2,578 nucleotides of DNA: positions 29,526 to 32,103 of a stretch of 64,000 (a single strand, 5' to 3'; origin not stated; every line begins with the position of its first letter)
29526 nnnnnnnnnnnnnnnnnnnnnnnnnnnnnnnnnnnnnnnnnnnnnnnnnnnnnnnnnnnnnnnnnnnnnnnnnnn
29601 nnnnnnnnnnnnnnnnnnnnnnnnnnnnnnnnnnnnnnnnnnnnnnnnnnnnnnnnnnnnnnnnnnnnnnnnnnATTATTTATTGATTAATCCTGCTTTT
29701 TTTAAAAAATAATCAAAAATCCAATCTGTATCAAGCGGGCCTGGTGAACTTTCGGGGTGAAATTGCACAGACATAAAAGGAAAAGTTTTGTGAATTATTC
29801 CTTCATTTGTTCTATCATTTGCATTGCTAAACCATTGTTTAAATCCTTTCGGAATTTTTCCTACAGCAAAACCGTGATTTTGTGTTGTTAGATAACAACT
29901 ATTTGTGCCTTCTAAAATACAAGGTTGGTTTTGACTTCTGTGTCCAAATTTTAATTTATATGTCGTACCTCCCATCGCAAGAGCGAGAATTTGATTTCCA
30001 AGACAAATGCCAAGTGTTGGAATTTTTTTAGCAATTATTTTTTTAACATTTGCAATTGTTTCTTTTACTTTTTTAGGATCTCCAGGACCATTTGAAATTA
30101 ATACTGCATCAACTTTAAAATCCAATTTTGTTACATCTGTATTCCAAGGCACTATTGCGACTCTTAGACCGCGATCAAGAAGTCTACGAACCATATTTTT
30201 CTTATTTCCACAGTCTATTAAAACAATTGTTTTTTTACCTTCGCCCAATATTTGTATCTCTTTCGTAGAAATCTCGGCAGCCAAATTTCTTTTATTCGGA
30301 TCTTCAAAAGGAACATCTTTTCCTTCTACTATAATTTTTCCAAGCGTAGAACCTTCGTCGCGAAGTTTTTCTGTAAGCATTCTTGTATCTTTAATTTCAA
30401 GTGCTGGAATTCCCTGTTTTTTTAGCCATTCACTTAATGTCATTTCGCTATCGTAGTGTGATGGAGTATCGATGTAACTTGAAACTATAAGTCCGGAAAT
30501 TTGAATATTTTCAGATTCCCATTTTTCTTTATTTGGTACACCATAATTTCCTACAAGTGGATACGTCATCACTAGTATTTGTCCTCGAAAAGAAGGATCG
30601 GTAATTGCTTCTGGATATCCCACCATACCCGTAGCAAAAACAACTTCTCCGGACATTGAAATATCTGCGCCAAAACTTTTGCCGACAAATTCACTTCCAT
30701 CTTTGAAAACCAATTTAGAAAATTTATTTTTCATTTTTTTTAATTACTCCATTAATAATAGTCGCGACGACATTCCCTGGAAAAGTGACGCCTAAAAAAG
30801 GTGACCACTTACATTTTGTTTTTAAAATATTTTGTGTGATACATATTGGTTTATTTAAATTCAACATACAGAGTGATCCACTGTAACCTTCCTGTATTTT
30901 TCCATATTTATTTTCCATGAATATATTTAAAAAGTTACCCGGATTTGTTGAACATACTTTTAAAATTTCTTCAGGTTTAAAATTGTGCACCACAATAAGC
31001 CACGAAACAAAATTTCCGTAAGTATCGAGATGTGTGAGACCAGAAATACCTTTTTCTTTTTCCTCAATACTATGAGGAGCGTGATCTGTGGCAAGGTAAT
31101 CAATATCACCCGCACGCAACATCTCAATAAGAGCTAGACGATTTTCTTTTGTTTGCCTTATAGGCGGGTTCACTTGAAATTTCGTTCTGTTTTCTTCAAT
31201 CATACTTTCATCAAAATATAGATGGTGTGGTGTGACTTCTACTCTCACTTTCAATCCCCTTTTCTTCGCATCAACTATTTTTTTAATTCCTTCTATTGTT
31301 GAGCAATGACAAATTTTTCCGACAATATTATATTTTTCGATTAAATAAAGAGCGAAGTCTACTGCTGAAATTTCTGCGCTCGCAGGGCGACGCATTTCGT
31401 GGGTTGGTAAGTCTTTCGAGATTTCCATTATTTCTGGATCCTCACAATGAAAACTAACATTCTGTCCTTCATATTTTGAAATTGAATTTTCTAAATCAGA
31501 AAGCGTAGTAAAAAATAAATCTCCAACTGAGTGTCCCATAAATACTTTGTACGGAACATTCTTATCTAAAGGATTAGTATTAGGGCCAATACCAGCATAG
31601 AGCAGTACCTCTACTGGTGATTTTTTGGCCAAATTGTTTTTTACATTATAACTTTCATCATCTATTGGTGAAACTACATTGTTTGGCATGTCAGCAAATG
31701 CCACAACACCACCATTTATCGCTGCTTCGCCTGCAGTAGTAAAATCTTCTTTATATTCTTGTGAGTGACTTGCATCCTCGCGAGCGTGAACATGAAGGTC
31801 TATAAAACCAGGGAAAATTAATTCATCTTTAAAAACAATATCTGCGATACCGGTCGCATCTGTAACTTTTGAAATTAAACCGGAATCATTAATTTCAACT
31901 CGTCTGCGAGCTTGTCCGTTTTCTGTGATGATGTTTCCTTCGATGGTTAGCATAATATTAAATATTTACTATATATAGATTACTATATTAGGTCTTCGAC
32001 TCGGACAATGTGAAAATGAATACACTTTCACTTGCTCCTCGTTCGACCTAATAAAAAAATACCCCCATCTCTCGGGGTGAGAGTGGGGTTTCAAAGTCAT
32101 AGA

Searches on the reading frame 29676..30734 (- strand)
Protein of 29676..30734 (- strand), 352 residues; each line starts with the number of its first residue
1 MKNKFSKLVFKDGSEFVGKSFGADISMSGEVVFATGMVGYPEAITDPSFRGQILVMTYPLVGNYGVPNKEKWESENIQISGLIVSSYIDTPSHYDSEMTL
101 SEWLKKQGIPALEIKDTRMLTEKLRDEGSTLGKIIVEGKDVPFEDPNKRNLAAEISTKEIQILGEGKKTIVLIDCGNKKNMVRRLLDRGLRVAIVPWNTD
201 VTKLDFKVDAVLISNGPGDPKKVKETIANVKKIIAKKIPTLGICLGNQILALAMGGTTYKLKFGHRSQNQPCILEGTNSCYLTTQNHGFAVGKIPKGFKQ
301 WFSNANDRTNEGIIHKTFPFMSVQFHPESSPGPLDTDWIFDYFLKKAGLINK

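Call 5: search_protein_families(library=ncbifam, proteins=[window:29676-30734:-])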
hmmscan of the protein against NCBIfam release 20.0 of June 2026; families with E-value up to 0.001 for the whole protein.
window:29676-30734:- (352 aa): 26 families (the best 25 are shown)
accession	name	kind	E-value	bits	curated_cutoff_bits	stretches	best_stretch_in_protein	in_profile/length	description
TIGR01368.1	CPSaseIIsmall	equivalog_domain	8.7e-126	419.7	307.35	1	7-346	2-358/361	glutamine-hydrolyzing carbamoyl-phosphate synthase small subunit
NF009475.0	PRK12838.1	equivalog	1.9e-112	375.8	221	1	8-346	5-352/359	carbamoyl phosphate synthase small subunit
NF001975.0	PRK00758.1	equivalog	1.6e-16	60.4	198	1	180-332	16-168/185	GMP synthase subunit A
NF005849.0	PRK07765.1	equivalog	2.6e-16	59.6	308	1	203-329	42-175/219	aminodeoxychorismate/anthranilate synthase component II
TIGR00888.1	guaA_Nterm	equivalog_domain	3e-16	59.4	172.15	1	179-329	12-167/188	glutamine-hydrolyzing GMP synthase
NF010081.0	PRK13566.1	equivalog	6.5e-15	54.4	645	1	158-329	520-700/729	anthranilate synthase component I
NF011201.0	PRK14607.1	equivalog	1.5e-14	53.6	670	1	209-344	46-186/534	bifunctional anthranilate synthase component II/anthranilate phosphoribosyltransferase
NF041322.1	Anth_synII_Halo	equivalog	3.9e-14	52.8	320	1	206-337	40-181/190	anthranilate synthase component II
TIGR00566.1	trpG_papA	subfamily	8.9e-14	51.7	121.05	1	207-329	43-176/192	glutamine amidotransferase of anthranilate synthase or aminodeoxychorismate synthase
NF000848.1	PRK00074.1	equivalog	3.2e-13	49.1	400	1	170-332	1-173/512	glutamine-hydrolyzing GMP synthase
TIGR01823.1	PabB-fungal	equivalog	2.3e-12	46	442.55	1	179-349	22-206/742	aminodeoxychorismate synthase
NF005799.0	PRK07649.1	equivalog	2.4e-12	46.8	327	1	198-329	31-171/195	aminodeoxychorismate/anthranilate synthase component II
TIGR01815.1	TrpE-clade3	equivalog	3.7e-12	45.1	739.15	1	152-329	502-688/717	anthranilate synthase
NF005271.0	PRK06774.1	equivalog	4.4e-11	42.5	340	1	208-330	44-176/191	aminodeoxychorismate synthase component II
NF006462.0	PRK08857.1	equivalog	1.4e-10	41.1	345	1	210-330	46-177/193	aminodeoxychorismate/anthranilate synthase component II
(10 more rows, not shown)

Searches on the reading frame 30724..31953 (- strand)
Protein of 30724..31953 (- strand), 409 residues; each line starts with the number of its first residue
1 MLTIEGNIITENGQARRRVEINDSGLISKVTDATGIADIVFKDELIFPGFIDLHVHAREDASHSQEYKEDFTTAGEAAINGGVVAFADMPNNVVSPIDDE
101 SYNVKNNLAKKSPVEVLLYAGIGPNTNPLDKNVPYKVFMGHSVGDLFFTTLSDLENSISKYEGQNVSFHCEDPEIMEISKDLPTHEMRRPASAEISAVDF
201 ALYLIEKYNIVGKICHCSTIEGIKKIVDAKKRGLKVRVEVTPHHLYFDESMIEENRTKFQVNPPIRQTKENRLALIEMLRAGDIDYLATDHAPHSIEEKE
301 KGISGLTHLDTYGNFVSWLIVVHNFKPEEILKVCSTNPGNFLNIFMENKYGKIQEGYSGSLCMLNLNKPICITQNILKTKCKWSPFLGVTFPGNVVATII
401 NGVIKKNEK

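Call 5: search_protein_families(library=ncbifam, proteins=[window:30724-31953:-])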
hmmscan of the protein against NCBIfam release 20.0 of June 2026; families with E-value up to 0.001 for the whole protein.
window:30724-31953:- (409 aa): 32 families (the best 25 are shown)
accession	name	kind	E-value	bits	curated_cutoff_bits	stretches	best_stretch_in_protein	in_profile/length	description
TIGR00857.1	pyrC_multi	subfamily_domain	8.5e-78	262.1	279.05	1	16-405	5-408/412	dihydroorotase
NF003271.0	PRK04250.1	equivalog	7.4e-62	209.3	405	1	2-405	4-387/407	dihydroorotase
NF002668.0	PRK02382.1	equivalog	1e-60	205.7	452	1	9-392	7-400/436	dihydroorotase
NF006837.0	PRK09357.1-2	equivalog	7.6e-54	182.9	575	2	201-405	217-421/428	dihydroorotase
NF005751.0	PRK07575.1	equivalog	3.9e-52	177.2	529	1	7-404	11-418/440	dihydroorotase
TIGR03178.1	allantoinase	equivalog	2.9e-50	171.4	357.85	1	5-404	6-423/441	allantoinase AllB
NF006559.0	PRK09060.1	equivalog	1.2e-49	168.9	482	1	5-404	11-420/444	dihydroorotase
NF006688.0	PRK09236.1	equivalog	7.8e-49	166.7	535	1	5-405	8-425/444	dihydroorotase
NF002284.0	PRK01211.1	subfamily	8.5e-47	160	462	1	4-398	3-384/409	dihydroorotase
NF004839.0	PRK06189.1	equivalog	6.2e-45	153.6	631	1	5-404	9-429/451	allantoinase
NF001541.2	PRK00369.1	equivalog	5.7e-44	150.2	310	1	32-407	28-384/400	dihydroorotase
NF006836.0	PRK09357.1-1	equivalog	7e-42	143.6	538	2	190-404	206-422/432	dihydroorotase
NF006844.0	PRK09357.2-5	equivalog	2.2e-40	139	701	2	188-404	204-418/422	dihydroorotase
NF058539.1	ergo_uti2_ErtD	equivalog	1.5e-39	136.2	650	2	163-403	174-427/449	hydantoin-5-propionate amidohydrolase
NF006839.0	PRK09357.1-4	equivalog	1.7e-37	129.1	576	1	28-404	33-418/422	dihydroorotase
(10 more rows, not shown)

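Call 6: find_related_loci(query=window:30724-31953:-, collection=genome_contigs, flank=2500)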
Query window:30724-31953:- (409 aa) in genome_contigs; peptide patterns used: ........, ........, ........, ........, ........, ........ (x = any residue, [..] = any of these).
103 stretches matched a pattern; 27 encode a relative of the query (tblastn E <= 1e-3); 27 distinct loci.
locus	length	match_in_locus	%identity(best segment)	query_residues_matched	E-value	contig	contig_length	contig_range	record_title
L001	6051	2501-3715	70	1-404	0e+0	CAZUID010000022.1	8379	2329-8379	MAG TPA_asm: uncultured Candidatus Saccharibacteria bacterium isolate SRP286056_co1_75 genome assembly, contig: NODE_113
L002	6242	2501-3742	67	1-404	0e+0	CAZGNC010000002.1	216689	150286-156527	MAG TPA_asm: uncultured Candidatus Saccharibacteria bacterium isolate SRP292972_co1_17 genome assembly, contig: NODE_83_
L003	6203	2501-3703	65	1-404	0e+0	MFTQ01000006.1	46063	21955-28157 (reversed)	MAG: Candidatus Nomurabacteria bacterium RIFCSPHIGHO2_01_FULL_41_71 rifcsphigho2_01_scaffold_1710, whole genome shotgun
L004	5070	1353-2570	65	1-407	0e+0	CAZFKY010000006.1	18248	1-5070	MAG TPA_asm: uncultured Candidatus Saccharibacteria bacterium isolate SRP135725_co1_149 genome assembly, contig: NODE_39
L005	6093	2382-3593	67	1-404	0e+0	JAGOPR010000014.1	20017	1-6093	MAG: Candidatus Paceibacterota bacterium isolate Gw_Eff_bin_137 Gw_Eff_5646_length_20017_cov_16.782303, whole genome sho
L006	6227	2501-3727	64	1-407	5e-179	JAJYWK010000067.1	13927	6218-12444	MAG: bacterium isolate FK3.bin112 NODE_8810_length_13927_cov_2.637246, whole genome shotgun sequence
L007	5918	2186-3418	64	1-408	4e-179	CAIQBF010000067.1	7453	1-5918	uncultured bacterium isolate Loclat_bin-19288 genome assembly, contig: bin-19288:067/110, whole genome shotgun sequence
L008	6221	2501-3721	63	1-407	1e-177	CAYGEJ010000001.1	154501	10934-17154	MAG TPA_asm: uncultured Candidatus Saccharibacteria bacterium isolate ERP113451_co1_281 genome assembly, contig: NODE_32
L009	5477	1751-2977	59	1-408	7e-175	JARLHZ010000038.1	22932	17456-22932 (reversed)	MAG: Candidatus Doudnabacteria bacterium isolate MAG_CO250 MetaCoAG_Bin_250_Oxic_k141_2325021, whole genome shotgun sequ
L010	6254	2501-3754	63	1-406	8e-180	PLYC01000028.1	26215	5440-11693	MAG: Candidatus Doudnabacteria bacterium isolate palsa_1336 73.20120700_P3D.308_contig_137427, whole genome shotgun sequ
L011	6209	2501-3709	65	3-404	7e-169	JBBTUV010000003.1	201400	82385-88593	MAG: Patescibacteria group bacterium isolate H41-bin052_1 H41_bin052_1_000000000003, whole genome shotgun sequence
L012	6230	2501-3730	58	1-409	1e-167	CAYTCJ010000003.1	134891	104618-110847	MAG TPA_asm: uncultured Candidatus Saccharibacteria bacterium isolate SRP257259_co1_173 genome assembly, contig: NODE_10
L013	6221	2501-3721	59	2-407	7e-168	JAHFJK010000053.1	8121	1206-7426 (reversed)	MAG: Candidatus Doudnabacteria bacterium isolate nzgw384 NODE_22630_length_8122_cov_3.454443, whole genome shotgun seque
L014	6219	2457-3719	58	1-404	1e-161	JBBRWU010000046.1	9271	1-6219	MAG: Candidatus Doudnabacteria bacterium isolate La4_metabat2.076 La4_metabat2.076_K_737652_L_9271_cov_22.7963, whole ge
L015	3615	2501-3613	64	1-361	4e-162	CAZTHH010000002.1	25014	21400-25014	MAG TPA_asm: uncultured Candidatus Saccharibacteria bacterium isolate SRP286056_co1_1 genome assembly, contig: NODE_2255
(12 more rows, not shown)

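Call 17: find_homologous_proteins(query=window:30724-31953:-, max_evalue=1e-60)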
Query window:30724-31953:- (409 aa): 2052 proteins with E <= 1e-60 among 8000 candidates; the best 120 are listed.
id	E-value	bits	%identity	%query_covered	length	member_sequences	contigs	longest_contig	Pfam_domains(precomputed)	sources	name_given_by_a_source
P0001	5.3e-276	933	100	100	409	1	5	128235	PF07969.18,PF01979.27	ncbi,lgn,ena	-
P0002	7.4e-195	666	72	99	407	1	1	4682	PF07969.18,PF01979.27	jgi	jgi:dihydroorotase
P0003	2.5e-193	661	70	99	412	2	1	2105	PF07969.18,PF01979.27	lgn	-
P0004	3.2e-192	657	70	99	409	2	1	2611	PF07969.18,PF01979.27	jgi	jgi:dihydroorotase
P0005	3.7e-192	657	71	98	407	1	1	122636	PF07969.18,PF01979.27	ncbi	-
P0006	1.6e-190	651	70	98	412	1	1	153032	PF07969.18,PF01979.27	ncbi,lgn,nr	ncbi:MAG: dihydroorotase [bacterium]|nr:dihydroorotase [bacterium]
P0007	1.6e-190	651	69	99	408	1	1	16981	PF07969.18,PF01979.27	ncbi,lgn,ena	-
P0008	2.7e-190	651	70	98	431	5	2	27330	PF07969.18,PF01979.27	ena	-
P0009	2.9e-190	651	70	99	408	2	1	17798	PF07969.18,PF01979.27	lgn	-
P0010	1.0e-189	649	71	99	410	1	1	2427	PF07969.18,PF01979.27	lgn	-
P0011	1.8e-189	648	70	100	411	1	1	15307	PF07969.18,PF01979.27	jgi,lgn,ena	-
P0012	3.4e-189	647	70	99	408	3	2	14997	PF07969.18,PF01979.27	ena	-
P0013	5.0e-189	646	69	100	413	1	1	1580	PF07969.18,PF01979.27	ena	-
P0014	1.6e-188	645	70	99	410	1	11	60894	PF07969.18,PF01979.27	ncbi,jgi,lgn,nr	ncbi:MAG: dihydroorotase [Patescibacteria group bacterium]|jgi:dihydroorotase|nr:dihydroorotase [Pat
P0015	4.2e-188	643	70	99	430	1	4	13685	PF07969.18,PF01979.27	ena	-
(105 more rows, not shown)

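Call 18: find_encoding_contigs(protein=P0001, flank=1000, max_places=3)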
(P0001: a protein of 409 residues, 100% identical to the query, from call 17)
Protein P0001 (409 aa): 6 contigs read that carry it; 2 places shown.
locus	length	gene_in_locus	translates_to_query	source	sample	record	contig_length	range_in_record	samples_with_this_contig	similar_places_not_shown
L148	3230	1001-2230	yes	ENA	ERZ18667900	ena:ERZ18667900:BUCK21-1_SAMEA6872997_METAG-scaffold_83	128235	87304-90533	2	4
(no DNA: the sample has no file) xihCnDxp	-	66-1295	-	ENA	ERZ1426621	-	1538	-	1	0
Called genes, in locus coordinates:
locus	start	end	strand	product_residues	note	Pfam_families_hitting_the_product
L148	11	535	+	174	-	PF00293:NUDIX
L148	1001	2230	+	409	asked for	PF01979:Amidohydro_1, PF07969:Amidohydro_3 (faint)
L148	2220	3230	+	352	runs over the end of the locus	PF00988:CPSase_sm_chain, PF07722:Peptidase_C26, PF00117:GATase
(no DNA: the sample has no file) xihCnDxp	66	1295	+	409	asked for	PF01979:Amidohydro_1, PF07969:Amidohydro_3 (faint)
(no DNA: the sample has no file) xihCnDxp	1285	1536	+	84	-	?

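Call 19: find_encoding_contigs(protein=P0002, flank=2500, max_places=1)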
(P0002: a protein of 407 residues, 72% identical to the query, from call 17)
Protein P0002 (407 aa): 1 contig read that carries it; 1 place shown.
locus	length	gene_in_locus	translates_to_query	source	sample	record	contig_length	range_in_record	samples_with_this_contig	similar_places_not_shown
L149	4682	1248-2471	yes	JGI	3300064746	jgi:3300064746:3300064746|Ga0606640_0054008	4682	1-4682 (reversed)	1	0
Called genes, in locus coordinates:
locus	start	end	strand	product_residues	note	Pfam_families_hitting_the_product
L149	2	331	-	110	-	?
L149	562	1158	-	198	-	PF00574:CLP_protease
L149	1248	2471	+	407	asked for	PF01979:Amidohydro_1, PF07969:Amidohydro_3 (weak)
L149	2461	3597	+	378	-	PF00988:CPSase_sm_chain, PF07722:Peptidase_C26 (weak), PF00117:GATase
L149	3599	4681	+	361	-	?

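Call 20: find_encoding_contigs(protein=P0005, flank=2500, max_places=1)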
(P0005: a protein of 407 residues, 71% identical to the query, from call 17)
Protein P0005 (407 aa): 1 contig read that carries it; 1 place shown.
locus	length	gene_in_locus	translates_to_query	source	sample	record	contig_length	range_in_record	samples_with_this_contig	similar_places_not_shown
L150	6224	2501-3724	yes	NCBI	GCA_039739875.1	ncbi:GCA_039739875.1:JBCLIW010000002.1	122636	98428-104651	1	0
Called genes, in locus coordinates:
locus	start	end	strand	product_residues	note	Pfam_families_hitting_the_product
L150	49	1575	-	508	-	PF12072:RNase_Y_N, PF00013:KH_1 (weak), PF01966:HD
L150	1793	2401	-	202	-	PF00574:CLP_protease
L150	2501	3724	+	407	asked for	PF01979:Amidohydro_1, PF07969:Amidohydro_3 (weak)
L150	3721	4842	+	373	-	PF00988:CPSase_sm_chain, PF00117:GATase, PF07722:Peptidase_C26 (weak)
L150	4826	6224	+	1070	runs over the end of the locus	PF25596:CPSase_L_D1, PF02786:CPSase_L_D2, PF02222:ATP-grasp, PF02787:CPSase_L_D3, PF25596:CPSase_L_D1, PF02222:ATP-grasp, PF02786:CPSase_L_D2, PF07478:Dala_Dala_lig_C, +4 more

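Call 21: find_encoding_contigs(protein=P0006, flank=2500, max_places=1)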
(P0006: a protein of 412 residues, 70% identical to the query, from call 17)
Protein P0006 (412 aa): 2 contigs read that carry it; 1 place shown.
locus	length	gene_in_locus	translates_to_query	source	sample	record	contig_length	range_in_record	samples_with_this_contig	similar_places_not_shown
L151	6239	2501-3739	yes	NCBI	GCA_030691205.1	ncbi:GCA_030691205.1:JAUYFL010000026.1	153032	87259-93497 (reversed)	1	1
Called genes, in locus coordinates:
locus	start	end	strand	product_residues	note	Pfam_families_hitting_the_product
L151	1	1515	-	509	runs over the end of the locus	PF12072:RNase_Y_N, PF00013:KH_1 (weak), PF01966:HD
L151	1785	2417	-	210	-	PF00574:CLP_protease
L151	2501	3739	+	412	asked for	PF01979:Amidohydro_1, PF07969:Amidohydro_3 (weak)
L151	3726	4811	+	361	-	PF00988:CPSase_sm_chain, PF00117:GATase, PF07722:Peptidase_C26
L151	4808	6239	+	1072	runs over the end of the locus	PF25596:CPSase_L_D1, PF02222:ATP-grasp, PF02786:CPSase_L_D2, PF02787:CPSase_L_D3, PF25596:CPSase_L_D1, PF02786:CPSase_L_D2, PF15632:ATPgrasp_Ter, PF02142:MGS, +3 more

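Call 23: find_encoding_contigs(protein=P0007, flank=2500, max_places=1)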
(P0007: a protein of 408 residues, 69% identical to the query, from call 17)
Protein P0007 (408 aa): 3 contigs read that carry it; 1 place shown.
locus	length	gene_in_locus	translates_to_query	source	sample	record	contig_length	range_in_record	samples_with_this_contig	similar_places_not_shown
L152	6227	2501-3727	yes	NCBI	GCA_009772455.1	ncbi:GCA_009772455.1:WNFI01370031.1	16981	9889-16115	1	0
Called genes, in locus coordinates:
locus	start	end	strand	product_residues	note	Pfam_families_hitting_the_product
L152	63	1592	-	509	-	PF12072:RNase_Y_N, PF00013:KH_1 (weak), PF01966:HD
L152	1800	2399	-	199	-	PF00574:CLP_protease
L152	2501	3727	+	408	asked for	PF01979:Amidohydro_1, PF07969:Amidohydro_3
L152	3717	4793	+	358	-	PF00988:CPSase_sm_chain, PF00117:GATase, PF07722:Peptidase_C26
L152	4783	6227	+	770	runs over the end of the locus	?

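Call 24: find_encoding_contigs(protein=P0011, flank=2500, max_places=1)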
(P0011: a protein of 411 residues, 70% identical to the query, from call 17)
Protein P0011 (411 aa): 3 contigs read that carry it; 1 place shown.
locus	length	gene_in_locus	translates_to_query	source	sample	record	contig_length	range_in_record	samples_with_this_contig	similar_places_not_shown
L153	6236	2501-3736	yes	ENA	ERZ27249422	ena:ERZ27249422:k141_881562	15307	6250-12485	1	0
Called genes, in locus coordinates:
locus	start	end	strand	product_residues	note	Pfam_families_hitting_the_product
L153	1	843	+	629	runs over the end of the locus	PF00158:Sigma54_activat (faint), PF13191:AAA_16 (faint), PF07728:AAA_5 (faint), PF17871:AAA_lid_9 (weak), PF07724:AAA_2, PF00004:AAA (weak), PF10431:ClpB_D2-small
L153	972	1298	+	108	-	PF05973:Gp49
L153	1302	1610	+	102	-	PF13560:HTH_31, PF01381:HTH_3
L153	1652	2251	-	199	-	PF00574:CLP_protease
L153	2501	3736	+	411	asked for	PF01979:Amidohydro_1, PF07969:Amidohydro_3 (faint)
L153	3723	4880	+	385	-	PF00988:CPSase_sm_chain, PF00117:GATase, PF07722:Peptidase_C26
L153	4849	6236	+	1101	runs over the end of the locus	PF25596:CPSase_L_D1, PF02786:CPSase_L_D2, PF02786:CPSase_L_D2, PF02787:CPSase_L_D3, PF25596:CPSase_L_D1, PF02786:CPSase_L_D2, PF15632:ATPgrasp_Ter, PF02142:MGS, +3 more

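Call 25: find_encoding_contigs(protein=P0014, flank=2500, max_places=1)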
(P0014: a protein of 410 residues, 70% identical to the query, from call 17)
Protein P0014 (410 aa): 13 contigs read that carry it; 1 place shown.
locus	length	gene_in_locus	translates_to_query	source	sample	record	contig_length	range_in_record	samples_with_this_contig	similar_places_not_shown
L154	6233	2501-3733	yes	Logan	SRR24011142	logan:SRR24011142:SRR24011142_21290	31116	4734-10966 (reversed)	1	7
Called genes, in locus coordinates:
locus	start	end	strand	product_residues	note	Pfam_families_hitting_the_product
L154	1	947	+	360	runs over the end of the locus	PF01207:Dus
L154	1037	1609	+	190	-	PF20803:PaaX_M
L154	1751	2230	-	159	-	-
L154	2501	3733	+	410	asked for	PF01979:Amidohydro_1, PF07969:Amidohydro_3 (weak)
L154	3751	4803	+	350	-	PF00988:CPSase_sm_chain, PF07722:Peptidase_C26, PF00117:GATase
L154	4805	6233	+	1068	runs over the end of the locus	PF25596:CPSase_L_D1, PF02786:CPSase_L_D2, PF02787:CPSase_L_D3, PF25596:CPSase_L_D1, PF02786:CPSase_L_D2, PF02222:ATP-grasp, PF15632:ATPgrasp_Ter, PF02142:MGS, +4 more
